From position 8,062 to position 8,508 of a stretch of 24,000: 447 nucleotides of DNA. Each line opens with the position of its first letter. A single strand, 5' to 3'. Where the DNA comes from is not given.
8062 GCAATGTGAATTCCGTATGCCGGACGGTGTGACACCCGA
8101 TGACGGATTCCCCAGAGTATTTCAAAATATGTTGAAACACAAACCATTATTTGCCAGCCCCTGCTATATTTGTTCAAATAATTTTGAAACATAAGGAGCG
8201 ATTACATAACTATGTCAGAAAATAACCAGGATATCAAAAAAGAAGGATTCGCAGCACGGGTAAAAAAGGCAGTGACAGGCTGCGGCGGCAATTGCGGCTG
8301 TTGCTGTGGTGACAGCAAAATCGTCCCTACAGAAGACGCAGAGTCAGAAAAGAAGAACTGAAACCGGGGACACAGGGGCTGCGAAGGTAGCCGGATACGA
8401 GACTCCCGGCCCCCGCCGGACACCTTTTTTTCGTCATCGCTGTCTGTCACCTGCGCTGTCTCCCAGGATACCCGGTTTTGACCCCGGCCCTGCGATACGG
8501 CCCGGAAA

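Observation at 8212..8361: Unannotated 49-codon Cys-rich ORF at the head of the hgcAB locus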

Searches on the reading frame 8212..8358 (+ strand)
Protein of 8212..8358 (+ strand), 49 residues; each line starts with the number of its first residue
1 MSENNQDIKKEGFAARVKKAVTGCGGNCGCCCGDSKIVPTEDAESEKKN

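Call 3: search_protein_families(library=pfam, proteins=[window:8212-8358:+], max_evalue=1)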
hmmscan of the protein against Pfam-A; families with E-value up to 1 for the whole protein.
seq(49 aa): 0 families

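Call 4: search_protein_families(library=ncbifam, proteins=[window:8212-8358:+], max_evalue=1)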
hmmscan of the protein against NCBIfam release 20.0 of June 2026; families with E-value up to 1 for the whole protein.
seq(49 aa): 0 families

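Call 6: find_homologous_proteins(query=window:8212-8358:+, max_evalue=10)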
Query seq(49 aa) (49 aa): 1 proteins with E <= 10 among 1 candidates.
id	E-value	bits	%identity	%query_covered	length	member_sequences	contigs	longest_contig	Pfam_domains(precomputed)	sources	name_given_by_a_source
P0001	4.5e-25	103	100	100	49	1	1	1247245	-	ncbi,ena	-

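Call 10: find_encoding_contigs(protein=P0001, flank=3000, max_places=5)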
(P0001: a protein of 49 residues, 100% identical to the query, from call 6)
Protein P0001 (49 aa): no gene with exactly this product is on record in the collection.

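Call 11: list_cluster_members(proteins=[P0001])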
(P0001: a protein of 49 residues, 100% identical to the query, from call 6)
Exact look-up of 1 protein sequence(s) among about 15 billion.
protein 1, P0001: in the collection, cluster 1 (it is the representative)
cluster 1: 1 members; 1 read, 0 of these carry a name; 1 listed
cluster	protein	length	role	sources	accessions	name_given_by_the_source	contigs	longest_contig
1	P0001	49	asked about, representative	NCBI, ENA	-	-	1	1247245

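Call 14: search_protein_representatives(protein=window:8212-8358:+)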
Query: 49 residues. Proteins with E-value up to 0.001 (for the whole library): 5; up to 1e-10: 1; up to 1e-30: 0. The best 5 are listed.
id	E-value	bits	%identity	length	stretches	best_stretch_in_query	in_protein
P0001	1.4e-25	102.9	100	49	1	1-49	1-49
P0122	5.1e-07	45.3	42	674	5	9-38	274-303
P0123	4.2e-05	39.4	49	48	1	1-46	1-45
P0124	2.1e-04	37.2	52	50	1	1-44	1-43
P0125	6.1e-04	35.8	45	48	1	2-44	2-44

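Call 18: find_homologous_proteins(query=A2, max_evalue=10)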
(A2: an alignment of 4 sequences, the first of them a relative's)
Query A2 (4 sequences) (49 aa, profile of the alignment): 11 proteins with E <= 10 among 47 candidates.
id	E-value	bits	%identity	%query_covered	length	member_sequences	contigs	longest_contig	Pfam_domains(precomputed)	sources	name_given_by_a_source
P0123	3.4e-22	96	41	84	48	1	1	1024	-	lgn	-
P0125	2.1e-21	93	-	-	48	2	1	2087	-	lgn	-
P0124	5.9e-21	92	43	43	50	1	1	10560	-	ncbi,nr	ncbi:MAG: hypothetical protein GKC04_07010 [Methanomicrobiales archaeon]|nr:hypothetical protein [Me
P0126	1.2e-20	91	51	84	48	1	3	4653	-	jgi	jgi:hypothetical protein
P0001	2.3e-19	87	100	100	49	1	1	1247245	-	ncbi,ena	-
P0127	1.3e-18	84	65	100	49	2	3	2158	-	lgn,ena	-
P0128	7.1e-18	82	56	37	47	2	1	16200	-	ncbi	-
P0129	3.0e-16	77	57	90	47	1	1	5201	-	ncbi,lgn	-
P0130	3.1e-15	73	57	100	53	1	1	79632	-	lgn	-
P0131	1.0e-13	69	58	98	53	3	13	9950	-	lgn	-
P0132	2.0e-13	68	58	98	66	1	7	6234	-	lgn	-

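Call 20: find_encoding_contigs(protein=P0124, flank=5000, max_places=3)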
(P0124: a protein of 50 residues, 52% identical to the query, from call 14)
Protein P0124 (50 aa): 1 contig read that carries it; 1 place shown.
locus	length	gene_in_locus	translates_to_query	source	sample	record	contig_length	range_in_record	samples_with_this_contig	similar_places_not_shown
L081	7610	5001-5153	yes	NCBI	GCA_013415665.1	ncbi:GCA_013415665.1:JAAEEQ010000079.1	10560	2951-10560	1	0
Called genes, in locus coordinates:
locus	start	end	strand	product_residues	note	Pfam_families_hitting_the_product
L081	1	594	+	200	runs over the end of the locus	PF00483:NTP_transferase (weak), PF12804:NTP_transf_3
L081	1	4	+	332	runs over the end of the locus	PF00155:Aminotran_1_2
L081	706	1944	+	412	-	PF04455:Saccharop_dh_N, PF21571:ArgZ-like_C_1st, PF21570:ArgZ-like_C_2nd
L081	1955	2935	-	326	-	PF04055:Radical_SAM (faint)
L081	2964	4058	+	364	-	-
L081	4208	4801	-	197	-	PF01022:HTH_5, PF12840:HTH_20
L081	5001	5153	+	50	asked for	-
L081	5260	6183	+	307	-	PF03773:ArsP_1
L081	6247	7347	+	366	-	PF03773:ArsP_1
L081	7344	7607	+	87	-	-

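Call 21: find_encoding_contigs(protein=P0130, flank=5000, max_places=3)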
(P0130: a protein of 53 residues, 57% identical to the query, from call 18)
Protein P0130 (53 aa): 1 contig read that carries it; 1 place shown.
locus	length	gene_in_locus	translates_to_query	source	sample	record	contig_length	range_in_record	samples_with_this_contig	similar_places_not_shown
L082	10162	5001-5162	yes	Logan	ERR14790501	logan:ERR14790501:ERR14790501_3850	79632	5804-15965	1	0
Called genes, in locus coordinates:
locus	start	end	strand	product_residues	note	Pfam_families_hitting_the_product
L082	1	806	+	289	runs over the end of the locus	PF00924:MS_channel_2nd, PF21082:MS_channel_3rd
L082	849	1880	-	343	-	PF11288:DUF3089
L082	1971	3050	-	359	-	PF11288:DUF3089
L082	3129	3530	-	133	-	PF01022:HTH_5, PF12840:HTH_20, PF13601:HTH_34 (weak)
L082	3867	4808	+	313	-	PF03773:ArsP_1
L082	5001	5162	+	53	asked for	-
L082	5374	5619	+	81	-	PF13192:Thioredoxin_3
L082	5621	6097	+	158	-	PF08859:DGC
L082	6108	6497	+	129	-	PF10865:DUF2703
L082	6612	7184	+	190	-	-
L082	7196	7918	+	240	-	PF13386:DsbD_2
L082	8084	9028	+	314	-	PF00561:Abhydrolase_1, PF12146:Hydrolase_4, PF12697:Abhydrolase_6, PF03096:Ndr (weak)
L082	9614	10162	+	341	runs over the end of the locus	PF01381:HTH_3, PF12844:HTH_19, PF13560:HTH_31, PF06114:Peptidase_M78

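Call 22: find_encoding_contigs(protein=P0128, flank=5000, max_places=3)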
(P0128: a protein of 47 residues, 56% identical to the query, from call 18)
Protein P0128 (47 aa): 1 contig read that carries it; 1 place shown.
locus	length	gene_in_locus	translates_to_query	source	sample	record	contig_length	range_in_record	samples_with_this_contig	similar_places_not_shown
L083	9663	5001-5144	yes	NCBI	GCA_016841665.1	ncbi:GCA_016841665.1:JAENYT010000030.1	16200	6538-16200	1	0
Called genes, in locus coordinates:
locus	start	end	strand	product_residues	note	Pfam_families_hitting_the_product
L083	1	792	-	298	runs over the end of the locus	PF01040:UbiA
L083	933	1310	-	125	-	PF00903:Glyoxalase, PF22677:Ble-like_N (weak)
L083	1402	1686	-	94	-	-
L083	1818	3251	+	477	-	PF12832:MFS_1_like (faint), PF07690:MFS_1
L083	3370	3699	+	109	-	-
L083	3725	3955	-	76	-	-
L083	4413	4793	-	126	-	PF01022:HTH_5, PF12840:HTH_20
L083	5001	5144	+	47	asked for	-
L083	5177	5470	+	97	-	PF02943:FeThRed_B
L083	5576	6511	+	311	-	PF03773:ArsP_1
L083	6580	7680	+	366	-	PF03773:ArsP_1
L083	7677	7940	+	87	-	-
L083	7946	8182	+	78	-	PF13192:Thioredoxin_3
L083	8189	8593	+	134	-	PF08859:DGC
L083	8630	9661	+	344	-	?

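Call 31: find_related_loci(query=A3, collection=metagenome_contigs, flank=5000)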
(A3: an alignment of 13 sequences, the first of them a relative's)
Query A3 (49 aa) in metagenome_contigs; peptide patterns used: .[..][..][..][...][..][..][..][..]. (x = any residue, [..] = any of these).
26 stretches matched a pattern, but none encodes a relative of the query by tblastn (E <= 1e-3).

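Call 40: find_encoding_contigs(protein=P0127, flank=5000, max_places=3)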
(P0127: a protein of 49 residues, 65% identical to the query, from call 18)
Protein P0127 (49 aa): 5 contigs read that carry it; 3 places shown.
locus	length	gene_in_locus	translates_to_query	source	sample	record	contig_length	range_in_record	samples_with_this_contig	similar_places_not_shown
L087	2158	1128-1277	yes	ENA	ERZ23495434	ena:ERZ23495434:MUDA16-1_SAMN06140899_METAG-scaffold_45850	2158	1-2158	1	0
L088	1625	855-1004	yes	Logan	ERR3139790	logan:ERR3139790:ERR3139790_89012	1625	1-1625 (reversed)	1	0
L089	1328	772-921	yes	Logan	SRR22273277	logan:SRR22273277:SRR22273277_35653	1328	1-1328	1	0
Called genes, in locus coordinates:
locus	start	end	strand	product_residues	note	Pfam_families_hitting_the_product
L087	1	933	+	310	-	?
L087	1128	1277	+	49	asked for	-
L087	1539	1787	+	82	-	PF13192:Thioredoxin_3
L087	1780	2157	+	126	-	?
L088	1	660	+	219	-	?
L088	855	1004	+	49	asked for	-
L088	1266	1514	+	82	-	PF13192:Thioredoxin_3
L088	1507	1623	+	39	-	?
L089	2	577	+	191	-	?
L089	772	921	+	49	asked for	-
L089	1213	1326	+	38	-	?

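Call 41: find_encoding_contigs(protein=P0129, flank=5000, max_places=2)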
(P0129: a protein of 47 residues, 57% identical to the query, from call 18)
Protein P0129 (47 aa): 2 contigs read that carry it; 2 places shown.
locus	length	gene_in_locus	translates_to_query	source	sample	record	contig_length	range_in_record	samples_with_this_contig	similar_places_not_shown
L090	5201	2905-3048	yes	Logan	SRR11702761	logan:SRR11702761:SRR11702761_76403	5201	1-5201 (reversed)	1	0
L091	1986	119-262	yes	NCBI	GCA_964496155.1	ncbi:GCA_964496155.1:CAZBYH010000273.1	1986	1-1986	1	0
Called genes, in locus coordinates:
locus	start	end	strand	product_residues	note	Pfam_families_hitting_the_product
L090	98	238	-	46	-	-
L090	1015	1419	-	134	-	PF01022:HTH_5, PF12840:HTH_20 (weak)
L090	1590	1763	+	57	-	-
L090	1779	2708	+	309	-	PF03773:ArsP_1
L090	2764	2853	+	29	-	-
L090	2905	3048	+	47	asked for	-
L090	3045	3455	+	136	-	PF10865:DUF2703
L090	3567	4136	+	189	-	-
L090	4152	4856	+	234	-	PF13386:DsbD_2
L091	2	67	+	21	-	?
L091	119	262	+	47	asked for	-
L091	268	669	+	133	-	PF10865:DUF2703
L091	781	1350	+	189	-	-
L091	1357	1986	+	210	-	?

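Call 42: find_encoding_contigs(protein=P0131, flank=5000, max_places=4)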
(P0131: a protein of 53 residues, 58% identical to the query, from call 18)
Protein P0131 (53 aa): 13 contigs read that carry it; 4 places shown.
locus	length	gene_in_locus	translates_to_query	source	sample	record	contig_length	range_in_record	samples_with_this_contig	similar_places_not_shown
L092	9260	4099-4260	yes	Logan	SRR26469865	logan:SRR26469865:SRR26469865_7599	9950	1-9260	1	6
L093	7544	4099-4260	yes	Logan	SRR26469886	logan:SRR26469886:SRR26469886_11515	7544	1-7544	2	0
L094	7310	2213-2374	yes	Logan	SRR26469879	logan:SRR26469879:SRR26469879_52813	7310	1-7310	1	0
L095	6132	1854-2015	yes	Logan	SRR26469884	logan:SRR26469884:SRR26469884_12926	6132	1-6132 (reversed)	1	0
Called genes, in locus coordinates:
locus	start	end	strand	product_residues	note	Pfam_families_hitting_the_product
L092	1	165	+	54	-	?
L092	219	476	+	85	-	-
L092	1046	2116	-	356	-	PF11288:DUF3089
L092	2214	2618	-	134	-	PF01022:HTH_5, PF12840:HTH_20, PF13601:HTH_34 (weak)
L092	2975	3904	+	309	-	PF03773:ArsP_1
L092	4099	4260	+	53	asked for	-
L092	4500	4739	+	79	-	PF13192:Thioredoxin_3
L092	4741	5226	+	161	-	PF08859:DGC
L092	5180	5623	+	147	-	PF10865:DUF2703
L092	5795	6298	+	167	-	-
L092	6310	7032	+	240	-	PF13386:DsbD_2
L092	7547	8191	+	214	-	PF06114:Peptidase_M78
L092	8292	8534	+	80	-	-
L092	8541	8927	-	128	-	PF02661:Fic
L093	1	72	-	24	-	?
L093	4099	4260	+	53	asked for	-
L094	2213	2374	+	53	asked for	-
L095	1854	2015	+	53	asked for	-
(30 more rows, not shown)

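Call 43: find_encoding_contigs(protein=P0126, flank=5000, max_places=3)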
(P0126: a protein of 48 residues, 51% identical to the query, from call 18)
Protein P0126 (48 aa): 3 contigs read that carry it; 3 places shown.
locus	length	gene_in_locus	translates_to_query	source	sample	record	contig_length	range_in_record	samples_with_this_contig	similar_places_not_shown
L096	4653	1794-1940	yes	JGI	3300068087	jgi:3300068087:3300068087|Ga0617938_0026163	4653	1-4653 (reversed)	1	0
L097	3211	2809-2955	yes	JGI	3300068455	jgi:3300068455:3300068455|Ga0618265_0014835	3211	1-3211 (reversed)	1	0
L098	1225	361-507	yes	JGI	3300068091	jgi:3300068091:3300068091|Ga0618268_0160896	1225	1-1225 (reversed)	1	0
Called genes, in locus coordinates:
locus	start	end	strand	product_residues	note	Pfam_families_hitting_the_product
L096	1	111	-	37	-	?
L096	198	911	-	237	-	PF05552:MS_channel_1st_1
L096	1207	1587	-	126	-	PF01022:HTH_5, PF12840:HTH_20, PF13601:HTH_34 (weak)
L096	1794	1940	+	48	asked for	-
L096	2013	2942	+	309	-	PF03773:ArsP_1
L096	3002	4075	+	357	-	PF03773:ArsP_1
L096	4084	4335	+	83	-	-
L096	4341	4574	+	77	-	PF13192:Thioredoxin_3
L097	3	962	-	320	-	?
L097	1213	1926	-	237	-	PF05552:MS_channel_1st_1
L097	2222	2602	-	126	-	PF01022:HTH_5, PF12840:HTH_20, PF13601:HTH_34 (weak)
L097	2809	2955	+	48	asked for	-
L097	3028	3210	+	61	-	?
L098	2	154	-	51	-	?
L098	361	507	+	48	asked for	-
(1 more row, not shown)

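Call 49: search_solved_structures(query=A3, max_evalue=10)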
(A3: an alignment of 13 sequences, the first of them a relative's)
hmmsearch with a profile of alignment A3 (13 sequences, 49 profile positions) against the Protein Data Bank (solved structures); distinct sequences matched with E-value up to 10: 4.
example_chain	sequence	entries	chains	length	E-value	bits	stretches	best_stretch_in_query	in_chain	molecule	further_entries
8ov6_B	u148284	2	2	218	0.41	13.9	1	15-44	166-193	DDB1- and CUL4-associated factor 16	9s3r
8g46_B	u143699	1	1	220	0.41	13.9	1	15-44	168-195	DDB1- and CUL4-associated factor 16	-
8siu_A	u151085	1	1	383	2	11.7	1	20-38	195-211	Leucine-rich repeat and WD repeat-containing protein 1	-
7bkb_H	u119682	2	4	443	6.8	10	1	22-44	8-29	Formylmethanofuran dehydrogenase, subunit B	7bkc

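Call 50: search_protein_families(library=pfam, alignment_id=A3, max_evalue=10)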
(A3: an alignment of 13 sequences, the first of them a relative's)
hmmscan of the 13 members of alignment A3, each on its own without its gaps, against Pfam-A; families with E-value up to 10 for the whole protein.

A. member 1, P0001 (49 aa): 0 families

B. families by the number of members that match (of 13 scanned): 5 families
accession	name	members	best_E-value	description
PF15349.11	DCA16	3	0.08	DDB1- and CUL4-associated factor 16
PF19214.5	CoV_S2_C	2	0.00033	Coronavirus spike glycoprotein S2, intravirion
PF23215.1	WD_LRWD1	2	0.12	Leucine-rich repeat and WD repeat-containing protein 1, WD domain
PF21835.1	YIEGIA_cap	1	0.17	Capping complex subunit for YIEGIA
PF12669.12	FeoB_associated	1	0.97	FeoB-associated Cys-rich membrane protein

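Call 51: search_protein_families(library=ncbifam, proteins=[L092:2975-3904:+, L092:4500-4739:+, L092:4741-5226:+, L092:5180-5623:+, L092:5795-6298:+, L092:6310-7032:+, L092:2214-2618:-, L083:5177-5470:+, L083:7677-7940:+], max_evalue=0.001)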
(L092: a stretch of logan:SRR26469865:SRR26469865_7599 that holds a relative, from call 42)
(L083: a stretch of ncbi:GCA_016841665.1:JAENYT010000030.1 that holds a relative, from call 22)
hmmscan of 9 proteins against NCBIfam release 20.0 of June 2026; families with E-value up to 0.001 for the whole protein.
L092:2975-3904:+ (309 aa): 2 families
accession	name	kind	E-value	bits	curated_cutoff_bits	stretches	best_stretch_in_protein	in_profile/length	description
NF033936.1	CuZnOut_SO0444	equivalog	1.5e-26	93.4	300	1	24-304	12-310/351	SO_0444 family Cu/Zn efflux transporter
NF040736.1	efflux_SaoE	equivalog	7.2e-24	84.7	325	1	27-301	23-292/352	efflux transporter SaoE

L092:4500-4739:+ (79 aa): 2 families
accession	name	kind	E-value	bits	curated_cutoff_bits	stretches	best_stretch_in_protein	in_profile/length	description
TIGR00412.2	redox_disulf_2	subfamily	1.5e-29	102.2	62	1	2-76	1-75/75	MTH895/ArsE family thioredoxin-like protein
TIGR00411.1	redox_disulf_1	equivalog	3.8e-05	23.7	92.75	1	9-65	10-69/82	MJ0307 family thioredoxin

L092:4741-5226:+ (161 aa): 0 families

L092:5180-5623:+ (147 aa): 0 families

L092:5795-6298:+ (167 aa): 1 family
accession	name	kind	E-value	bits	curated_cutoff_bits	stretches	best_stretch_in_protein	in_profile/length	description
NF040494.1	nitrored_ArsF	subfamily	3.7e-27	94.8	60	1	62-164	1-105/106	nitrophenyl compound nitroreductase subunit ArsF family protein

L092:6310-7032:+ (240 aa): 2 families
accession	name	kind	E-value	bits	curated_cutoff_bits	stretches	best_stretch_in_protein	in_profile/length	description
NF040495.1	tranport_ArsG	equivalog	6.4e-80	267.7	200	1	14-236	4-223/225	aromatic aminobenezylarsenical efflux permease ArsG family transporter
NF001419.0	PRK00293.1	subfamily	4.2e-05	22.3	330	1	16-234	171-382/574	protein-disulfide reductase DsbD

L092:2214-2618:- (134 aa): 8 families
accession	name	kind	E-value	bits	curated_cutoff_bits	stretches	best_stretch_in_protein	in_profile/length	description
NF033788.1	HTH_metalloreg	subfamily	4.9e-20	71.1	55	1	55-121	3-70/77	metalloregulator ArsR/SmtB family transcription factor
NF033789.1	repress_SdpR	subfamily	1.8e-11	43.8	100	1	58-120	3-65/79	autorepressor SdpR family transcription factor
NF041413.1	ArsR_Rv2640c_fam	equivalog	1.2e-08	35.3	155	1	47-113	26-95/118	Rv2640c family ArsR-like transcriptional regulator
NF040642.1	sulf_sens_BigR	equivalog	1.2e-07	31.7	155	1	49-122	6-79/95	sulfite-sensing transcriptional repressor BigR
NF047906.1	CdPbTransRegCmtR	equivalog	1.6e-07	31.2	150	1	45-122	3-80/104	Cd(II)/Pb(II)-sensing metalloregulatory transcriptional regulator CmtR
NF007528.0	PRK10141.1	subfamily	4.1e-07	29.9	97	1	58-120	11-74/117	metalloregulator ArsR/SmtB family transcription factor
NF045707.1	Dbac_1936_reg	equivalog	4.4e-06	26.7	115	1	50-121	4-75/99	ArsR/SmtB-type metalloregulator TsoR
NF053755.1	MsvR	equivalog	0.0005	19.8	220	1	59-110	9-60/236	transcriptional factor MsvR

L083:5177-5470:+ (97 aa): 1 family
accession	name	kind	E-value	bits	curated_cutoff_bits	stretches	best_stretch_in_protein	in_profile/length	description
NF041072.1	FtrB_double_U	equivalog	5.3e-20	71.4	160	1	13-89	15-91/121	FtrB family double-selenoprotein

L083:7677-7940:+ (87 aa): 0 families

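Call 52: search_protein_families(library=pfam, proteins=[L092:5795-6298:+, L083:7677-7940:+], max_evalue=0.01)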
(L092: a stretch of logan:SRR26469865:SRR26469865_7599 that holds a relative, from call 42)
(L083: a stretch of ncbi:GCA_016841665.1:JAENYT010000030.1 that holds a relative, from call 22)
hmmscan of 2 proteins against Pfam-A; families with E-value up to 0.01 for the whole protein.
L092:5795-6298:+ (167 aa): 0 families

L083:7677-7940:+ (87 aa): 0 families

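Call 54: search_protein_families(library=ncbifam, proteins=[L081:5260-6183:+, L081:6247-7347:+], max_evalue=0.001)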
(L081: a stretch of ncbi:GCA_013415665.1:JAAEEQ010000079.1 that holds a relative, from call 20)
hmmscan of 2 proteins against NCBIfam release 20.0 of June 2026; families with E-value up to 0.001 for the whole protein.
L081:5260-6183:+ (307 aa): 2 families
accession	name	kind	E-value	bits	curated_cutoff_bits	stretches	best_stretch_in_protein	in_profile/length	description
NF033936.1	CuZnOut_SO0444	equivalog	7.6e-29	100.9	300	1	22-304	12-312/351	SO_0444 family Cu/Zn efflux transporter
NF040736.1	efflux_SaoE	equivalog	1.7e-28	99.9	325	1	26-305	24-298/352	efflux transporter SaoE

L081:6247-7347:+ (366 aa): 2 families
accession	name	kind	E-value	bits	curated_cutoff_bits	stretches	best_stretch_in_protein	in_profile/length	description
NF033936.1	CuZnOut_SO0444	equivalog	1.4e-27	96.8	300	2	28-152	12-134/351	SO_0444 family Cu/Zn efflux transporter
NF040736.1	efflux_SaoE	equivalog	1.5e-23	83.7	325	2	17-143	12-135/352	efflux transporter SaoE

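Call 55: predict_structure(alignment_id=A4)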
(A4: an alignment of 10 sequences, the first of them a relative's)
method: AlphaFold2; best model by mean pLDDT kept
length: 49 residues; sequences in the alignment: 10
mean_pLDDT: 52.6   pTM: 0.22
mean pLDDT of the five models: 52.6, 51.3, 48.6, 46.9, 44.2
residues with pLDDT >= 90: 0; 70-90: 0; 50-70: 25; < 50: 24
segments of 3 or more residues with pLDDT < 50: 23-29, 33-36, 38-42, 44-49
pLDDT, mean of each block of 10 residues (from residue 1): 53 65 51 48 45
secondary structure, 60 per line:
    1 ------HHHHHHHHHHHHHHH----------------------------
elements in order: H7-21

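Call 70: search_solved_structures(query=L092:5180-5623:+, max_evalue=1)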
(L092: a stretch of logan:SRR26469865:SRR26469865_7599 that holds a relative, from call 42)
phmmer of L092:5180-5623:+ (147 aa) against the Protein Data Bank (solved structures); distinct sequences matched with E-value up to 1: 1.
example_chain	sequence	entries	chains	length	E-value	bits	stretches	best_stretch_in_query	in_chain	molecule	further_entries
6wvs_A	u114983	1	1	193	0.028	17.4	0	51-113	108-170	DeNovoTIM15 hyperstable de novo TIM barrel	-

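Call 71: search_solved_structures(query=L092:4741-5226:+, max_evalue=1)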
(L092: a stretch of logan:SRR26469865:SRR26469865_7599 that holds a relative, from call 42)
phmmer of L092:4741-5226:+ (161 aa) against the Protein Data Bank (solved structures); distinct sequences matched with E-value up to 1: 0.
